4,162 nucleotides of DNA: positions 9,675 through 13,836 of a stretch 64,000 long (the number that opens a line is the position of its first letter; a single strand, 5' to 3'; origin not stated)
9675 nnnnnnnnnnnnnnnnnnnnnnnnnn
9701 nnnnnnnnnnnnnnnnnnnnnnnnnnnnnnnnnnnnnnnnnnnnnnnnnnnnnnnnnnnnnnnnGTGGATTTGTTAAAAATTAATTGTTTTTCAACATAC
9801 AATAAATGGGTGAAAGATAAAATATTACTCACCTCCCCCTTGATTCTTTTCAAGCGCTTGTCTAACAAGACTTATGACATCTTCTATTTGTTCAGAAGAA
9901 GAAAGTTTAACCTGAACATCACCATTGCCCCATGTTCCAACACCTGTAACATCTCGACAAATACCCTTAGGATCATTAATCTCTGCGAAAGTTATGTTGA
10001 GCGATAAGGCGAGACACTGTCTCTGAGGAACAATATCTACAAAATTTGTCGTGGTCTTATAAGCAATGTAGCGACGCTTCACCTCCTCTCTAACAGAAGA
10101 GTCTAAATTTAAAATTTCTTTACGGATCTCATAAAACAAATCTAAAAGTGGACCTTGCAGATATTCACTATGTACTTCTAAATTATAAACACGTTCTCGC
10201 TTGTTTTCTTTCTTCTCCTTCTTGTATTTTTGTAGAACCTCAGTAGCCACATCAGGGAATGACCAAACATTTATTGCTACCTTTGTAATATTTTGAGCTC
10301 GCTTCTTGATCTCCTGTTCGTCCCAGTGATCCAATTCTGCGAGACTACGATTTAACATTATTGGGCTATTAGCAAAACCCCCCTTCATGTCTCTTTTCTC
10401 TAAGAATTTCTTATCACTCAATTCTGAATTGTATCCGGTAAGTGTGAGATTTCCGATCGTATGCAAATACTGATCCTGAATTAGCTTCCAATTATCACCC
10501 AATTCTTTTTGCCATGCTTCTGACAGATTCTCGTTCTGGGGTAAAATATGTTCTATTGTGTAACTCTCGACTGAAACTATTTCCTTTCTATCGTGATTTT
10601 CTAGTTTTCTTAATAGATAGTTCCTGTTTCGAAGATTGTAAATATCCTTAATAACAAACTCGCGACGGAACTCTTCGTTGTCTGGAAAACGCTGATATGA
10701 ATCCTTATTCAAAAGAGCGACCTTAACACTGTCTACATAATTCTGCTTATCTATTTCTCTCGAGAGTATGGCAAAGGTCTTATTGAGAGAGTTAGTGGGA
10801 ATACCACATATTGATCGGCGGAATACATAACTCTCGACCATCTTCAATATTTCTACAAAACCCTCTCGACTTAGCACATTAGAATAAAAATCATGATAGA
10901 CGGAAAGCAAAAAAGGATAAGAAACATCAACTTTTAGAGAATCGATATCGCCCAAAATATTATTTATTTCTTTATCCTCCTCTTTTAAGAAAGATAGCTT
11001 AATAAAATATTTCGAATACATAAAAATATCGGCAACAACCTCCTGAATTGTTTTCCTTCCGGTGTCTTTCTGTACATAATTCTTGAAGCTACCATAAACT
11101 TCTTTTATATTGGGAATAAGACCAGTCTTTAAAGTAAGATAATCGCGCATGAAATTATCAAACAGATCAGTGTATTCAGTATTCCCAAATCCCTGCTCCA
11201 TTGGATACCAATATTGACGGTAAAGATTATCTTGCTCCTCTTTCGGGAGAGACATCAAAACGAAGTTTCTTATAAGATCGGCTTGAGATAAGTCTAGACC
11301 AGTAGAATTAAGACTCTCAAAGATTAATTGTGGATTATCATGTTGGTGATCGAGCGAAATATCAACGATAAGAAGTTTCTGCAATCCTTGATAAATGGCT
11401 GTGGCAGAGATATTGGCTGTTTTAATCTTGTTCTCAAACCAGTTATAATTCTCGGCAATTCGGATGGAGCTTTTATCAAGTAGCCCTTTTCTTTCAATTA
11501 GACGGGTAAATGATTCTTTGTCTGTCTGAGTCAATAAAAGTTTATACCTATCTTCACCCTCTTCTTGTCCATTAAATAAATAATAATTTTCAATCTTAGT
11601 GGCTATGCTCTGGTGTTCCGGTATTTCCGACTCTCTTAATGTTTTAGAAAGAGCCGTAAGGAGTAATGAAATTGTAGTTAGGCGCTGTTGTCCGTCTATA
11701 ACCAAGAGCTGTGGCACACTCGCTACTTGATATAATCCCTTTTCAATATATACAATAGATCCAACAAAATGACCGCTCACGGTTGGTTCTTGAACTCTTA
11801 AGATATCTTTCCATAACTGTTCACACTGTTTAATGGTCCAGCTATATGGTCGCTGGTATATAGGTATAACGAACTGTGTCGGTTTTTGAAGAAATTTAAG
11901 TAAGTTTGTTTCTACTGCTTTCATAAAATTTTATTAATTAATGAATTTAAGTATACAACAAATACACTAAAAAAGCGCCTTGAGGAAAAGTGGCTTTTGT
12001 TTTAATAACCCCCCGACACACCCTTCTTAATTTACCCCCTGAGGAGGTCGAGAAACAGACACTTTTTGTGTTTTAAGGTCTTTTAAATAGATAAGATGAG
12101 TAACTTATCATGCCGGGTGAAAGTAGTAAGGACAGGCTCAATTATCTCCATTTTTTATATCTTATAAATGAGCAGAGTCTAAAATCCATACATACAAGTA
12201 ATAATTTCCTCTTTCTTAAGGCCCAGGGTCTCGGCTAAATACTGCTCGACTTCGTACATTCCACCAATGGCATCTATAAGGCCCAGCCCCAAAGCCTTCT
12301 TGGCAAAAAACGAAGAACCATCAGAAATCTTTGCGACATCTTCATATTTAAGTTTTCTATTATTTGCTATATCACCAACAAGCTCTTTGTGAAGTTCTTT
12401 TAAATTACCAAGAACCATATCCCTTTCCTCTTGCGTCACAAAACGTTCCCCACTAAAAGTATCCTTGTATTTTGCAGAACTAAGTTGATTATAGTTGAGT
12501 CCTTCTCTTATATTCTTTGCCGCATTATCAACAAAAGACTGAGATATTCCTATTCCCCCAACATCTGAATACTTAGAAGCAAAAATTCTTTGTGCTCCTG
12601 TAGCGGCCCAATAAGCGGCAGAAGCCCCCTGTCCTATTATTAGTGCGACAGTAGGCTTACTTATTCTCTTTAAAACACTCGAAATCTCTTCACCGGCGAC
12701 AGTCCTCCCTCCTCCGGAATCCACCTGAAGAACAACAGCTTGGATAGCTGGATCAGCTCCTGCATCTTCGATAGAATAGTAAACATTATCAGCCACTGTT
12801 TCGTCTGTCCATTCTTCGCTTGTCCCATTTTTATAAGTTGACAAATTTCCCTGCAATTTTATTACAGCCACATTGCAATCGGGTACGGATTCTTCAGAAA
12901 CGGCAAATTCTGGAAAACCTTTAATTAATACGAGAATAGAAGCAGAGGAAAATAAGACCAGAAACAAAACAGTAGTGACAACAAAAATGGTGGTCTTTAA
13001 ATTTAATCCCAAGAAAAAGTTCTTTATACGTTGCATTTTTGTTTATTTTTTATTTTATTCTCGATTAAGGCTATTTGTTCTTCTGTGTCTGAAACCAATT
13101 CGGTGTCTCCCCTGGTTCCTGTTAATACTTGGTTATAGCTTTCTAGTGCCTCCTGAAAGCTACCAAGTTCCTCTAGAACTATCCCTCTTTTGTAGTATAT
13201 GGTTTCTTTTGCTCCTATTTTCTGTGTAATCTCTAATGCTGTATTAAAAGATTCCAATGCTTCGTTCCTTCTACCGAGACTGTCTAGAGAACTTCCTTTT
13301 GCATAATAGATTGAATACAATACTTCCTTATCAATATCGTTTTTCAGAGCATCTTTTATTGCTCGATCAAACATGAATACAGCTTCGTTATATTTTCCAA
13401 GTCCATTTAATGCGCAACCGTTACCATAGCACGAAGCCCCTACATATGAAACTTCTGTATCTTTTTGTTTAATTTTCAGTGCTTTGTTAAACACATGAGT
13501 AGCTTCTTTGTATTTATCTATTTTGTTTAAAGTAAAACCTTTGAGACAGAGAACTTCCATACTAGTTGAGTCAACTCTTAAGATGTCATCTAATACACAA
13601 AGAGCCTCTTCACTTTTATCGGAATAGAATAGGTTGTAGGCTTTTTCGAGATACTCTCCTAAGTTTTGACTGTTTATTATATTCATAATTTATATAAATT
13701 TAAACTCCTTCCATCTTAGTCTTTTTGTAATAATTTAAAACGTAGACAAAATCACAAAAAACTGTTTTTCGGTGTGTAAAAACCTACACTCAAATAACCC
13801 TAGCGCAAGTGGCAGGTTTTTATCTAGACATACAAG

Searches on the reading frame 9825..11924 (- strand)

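Call 9: search_protein_families(library=pfam, proteins=[window:9825-11924:-], max_evalue=0.01)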
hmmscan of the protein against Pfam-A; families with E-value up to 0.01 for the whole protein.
window:9825-11924:- (699 aa): 3 families
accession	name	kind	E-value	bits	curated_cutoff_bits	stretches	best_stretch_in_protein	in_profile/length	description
PF03235.19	GmrSD_N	-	4.7e-39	135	33.2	1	9-222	2-198/199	GmrSD restriction endonuclease, N-terminal domain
PF07510.16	GmrSD_C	-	1.6e-25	90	23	1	413-549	1-138/138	GmrSD restriction endonucleases, C-terminal domain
PF18899.5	DUF5655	-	4e-13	49.8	24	1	592-692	11-107/109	Domain of unknown function (DUF5655)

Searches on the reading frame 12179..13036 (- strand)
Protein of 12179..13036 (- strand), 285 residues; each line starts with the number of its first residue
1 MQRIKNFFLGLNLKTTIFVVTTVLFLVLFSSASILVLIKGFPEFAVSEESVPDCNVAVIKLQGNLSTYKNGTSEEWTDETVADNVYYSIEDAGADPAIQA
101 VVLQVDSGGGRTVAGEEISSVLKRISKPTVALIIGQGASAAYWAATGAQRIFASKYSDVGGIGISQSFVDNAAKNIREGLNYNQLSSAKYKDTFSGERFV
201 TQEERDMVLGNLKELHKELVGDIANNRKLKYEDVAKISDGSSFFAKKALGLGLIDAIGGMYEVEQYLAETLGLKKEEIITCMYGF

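Call 9: search_protein_families(library=pfam, proteins=[window:12179-13036:-], max_evalue=0.01)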
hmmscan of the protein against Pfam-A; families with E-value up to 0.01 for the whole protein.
window:12179-13036:- (285 aa): 3 families
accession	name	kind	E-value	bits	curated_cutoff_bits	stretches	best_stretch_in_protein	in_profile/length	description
PF01343.23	Peptidase_S49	-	9.8e-25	87.8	24.9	1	123-273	3-153/154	Peptidase family S49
PF25145.1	NfeD1b_N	-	1e-05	25.6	40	1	80-176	14-108/189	NfeD1b, N-terminal domain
PF00574.28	CLP_protease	-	2.7e-05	24.6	20.2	1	79-149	27-97/182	Clp protease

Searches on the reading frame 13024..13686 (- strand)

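Call 8: search_protein_families(library=pfam, proteins=[window:13024-13686:-], max_evalue=0.01)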
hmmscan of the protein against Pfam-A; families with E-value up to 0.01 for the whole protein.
window:13024-13686:- (220 aa): 23 families
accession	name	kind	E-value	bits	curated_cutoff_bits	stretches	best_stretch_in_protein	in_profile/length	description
PF00515.34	TPR_1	-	7.1e-21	73.5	27.8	3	163-188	3-28/34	Tetratricopeptide repeat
PF13181.12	TPR_8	-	2.5e-17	61.9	25.7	1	125-155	2-32/34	Tetratricopeptide repeat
PF07719.23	TPR_2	-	2.4e-16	58.9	27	2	163-188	3-28/34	Tetratricopeptide repeat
PF13424.12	TPR_12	-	1.4e-13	51.2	30.1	1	126-189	5-73/77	Tetratricopeptide repeat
PF13414.12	TPR_11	-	1.8e-10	40.8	26.8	1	136-175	6-42/42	TPR repeat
PF12968.13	DUF3856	-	2.4e-07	31.3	27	1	91-154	63-130/143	Domain of Unknown Function (DUF3856)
PF13428.12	TPR_14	-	5.9e-07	30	23.5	0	163-196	3-36/44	Tetratricopeptide repeat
PF13371.12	TPR_9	-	3.3e-06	27.4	35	0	22-77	8-63/73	Tetratricopeptide repeat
PF12895.13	ANAPC3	-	4.1e-06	27.4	27.2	0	15-68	29-81/82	Anaphase-promoting complex, cyclosome, subunit 3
PF13432.12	TPR_16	-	5.9e-06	27.1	32.7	1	128-190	1-60/65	Tetratricopeptide repeat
PF13174.12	TPR_6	-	8.9e-06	26.5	26.3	0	164-188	3-27/33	Tetratricopeptide repeat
PF13374.12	TPR_10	-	1.9e-05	25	27.5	0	131-156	9-34/42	Tetratricopeptide repeat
PF25064.1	ARM_TT21_5th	-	2e-05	25.3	27.8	0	20-113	12-102/117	TT21 fifth ARM repeats domain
PF04212.24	MIT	-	3.1e-05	24.4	30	0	56-76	24-43/66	MIT (microtubule interacting and transport) domain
PF13431.12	TPR_17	-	0.00012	22.5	24.4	0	33-62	3-32/34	Tetratricopeptide repeat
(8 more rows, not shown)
